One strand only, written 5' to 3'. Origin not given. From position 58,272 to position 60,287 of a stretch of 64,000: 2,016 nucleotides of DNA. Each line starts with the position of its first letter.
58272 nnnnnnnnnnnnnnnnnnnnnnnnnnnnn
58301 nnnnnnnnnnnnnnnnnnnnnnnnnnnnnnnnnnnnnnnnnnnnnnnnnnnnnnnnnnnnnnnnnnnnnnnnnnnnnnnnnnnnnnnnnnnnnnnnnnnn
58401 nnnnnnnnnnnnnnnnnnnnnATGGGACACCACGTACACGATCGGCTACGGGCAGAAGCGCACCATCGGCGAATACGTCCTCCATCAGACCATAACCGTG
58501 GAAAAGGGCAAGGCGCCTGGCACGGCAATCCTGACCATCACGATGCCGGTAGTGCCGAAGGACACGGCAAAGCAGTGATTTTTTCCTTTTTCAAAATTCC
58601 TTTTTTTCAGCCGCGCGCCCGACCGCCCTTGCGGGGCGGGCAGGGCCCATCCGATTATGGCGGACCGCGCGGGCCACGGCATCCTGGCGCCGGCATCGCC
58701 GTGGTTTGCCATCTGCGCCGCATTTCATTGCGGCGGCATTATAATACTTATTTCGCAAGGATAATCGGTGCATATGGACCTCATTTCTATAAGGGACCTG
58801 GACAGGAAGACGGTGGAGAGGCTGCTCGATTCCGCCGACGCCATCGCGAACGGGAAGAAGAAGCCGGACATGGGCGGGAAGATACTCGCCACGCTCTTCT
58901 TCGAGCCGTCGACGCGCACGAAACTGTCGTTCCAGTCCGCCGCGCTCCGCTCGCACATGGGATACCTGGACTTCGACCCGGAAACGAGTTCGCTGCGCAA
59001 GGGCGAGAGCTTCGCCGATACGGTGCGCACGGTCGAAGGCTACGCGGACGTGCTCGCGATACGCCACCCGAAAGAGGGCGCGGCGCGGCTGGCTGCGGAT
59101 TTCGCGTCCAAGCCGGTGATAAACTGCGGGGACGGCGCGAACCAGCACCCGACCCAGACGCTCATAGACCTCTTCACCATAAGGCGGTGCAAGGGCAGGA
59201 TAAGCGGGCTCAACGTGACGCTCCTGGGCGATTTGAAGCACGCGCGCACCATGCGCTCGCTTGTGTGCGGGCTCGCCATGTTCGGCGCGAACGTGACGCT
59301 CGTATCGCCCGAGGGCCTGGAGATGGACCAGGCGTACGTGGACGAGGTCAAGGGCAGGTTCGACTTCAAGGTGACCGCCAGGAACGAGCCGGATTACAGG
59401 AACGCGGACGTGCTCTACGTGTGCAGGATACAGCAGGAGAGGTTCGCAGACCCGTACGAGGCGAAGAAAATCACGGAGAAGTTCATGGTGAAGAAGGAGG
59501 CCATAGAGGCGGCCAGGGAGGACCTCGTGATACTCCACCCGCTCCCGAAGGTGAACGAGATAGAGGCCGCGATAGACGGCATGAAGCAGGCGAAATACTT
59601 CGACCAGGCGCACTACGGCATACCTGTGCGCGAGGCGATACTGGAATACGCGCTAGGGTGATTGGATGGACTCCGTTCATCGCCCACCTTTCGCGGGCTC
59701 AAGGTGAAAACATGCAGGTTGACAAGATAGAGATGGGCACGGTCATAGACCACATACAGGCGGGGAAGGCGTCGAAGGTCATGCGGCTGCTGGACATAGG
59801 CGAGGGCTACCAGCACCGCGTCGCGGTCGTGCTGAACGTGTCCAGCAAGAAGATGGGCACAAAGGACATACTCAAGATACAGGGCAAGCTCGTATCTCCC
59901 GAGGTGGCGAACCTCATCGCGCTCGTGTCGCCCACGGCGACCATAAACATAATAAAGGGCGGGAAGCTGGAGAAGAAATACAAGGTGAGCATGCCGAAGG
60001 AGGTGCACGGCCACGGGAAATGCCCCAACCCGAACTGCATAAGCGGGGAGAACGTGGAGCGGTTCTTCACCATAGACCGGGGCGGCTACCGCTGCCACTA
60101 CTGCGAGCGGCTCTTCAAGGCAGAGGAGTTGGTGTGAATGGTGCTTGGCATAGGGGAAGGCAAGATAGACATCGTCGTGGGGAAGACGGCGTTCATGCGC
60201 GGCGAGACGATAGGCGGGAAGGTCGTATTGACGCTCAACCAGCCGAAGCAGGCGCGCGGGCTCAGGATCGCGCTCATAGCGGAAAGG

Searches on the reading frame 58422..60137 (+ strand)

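Call 12: search_protein_families(library=ncbifam, proteins=[window:58422-60137:+], max_evalue=0.00001)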
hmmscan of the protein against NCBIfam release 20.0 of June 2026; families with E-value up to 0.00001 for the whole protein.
window:58422-60137:+ (571 aa): 3 families
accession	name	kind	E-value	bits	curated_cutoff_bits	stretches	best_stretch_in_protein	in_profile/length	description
TIGR00240.1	ATCase_reg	equivalog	9.8e-43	145.5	148.55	1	429-569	2-146/150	aspartate carbamoyltransferase regulatory subunit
NF002063.0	PRK00893.1-3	equivalog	5.8e-33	113.5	171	1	431-568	2-141/142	aspartate carbamoyltransferase regulatory subunit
NF009916.0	PRK13376.1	equivalog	1.8e-15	56.5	800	1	431-569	372-521/525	bifunctional aspartate carbamoyltransferase catalytic subunit/aspartate carbamoyltransferase regulatory subunit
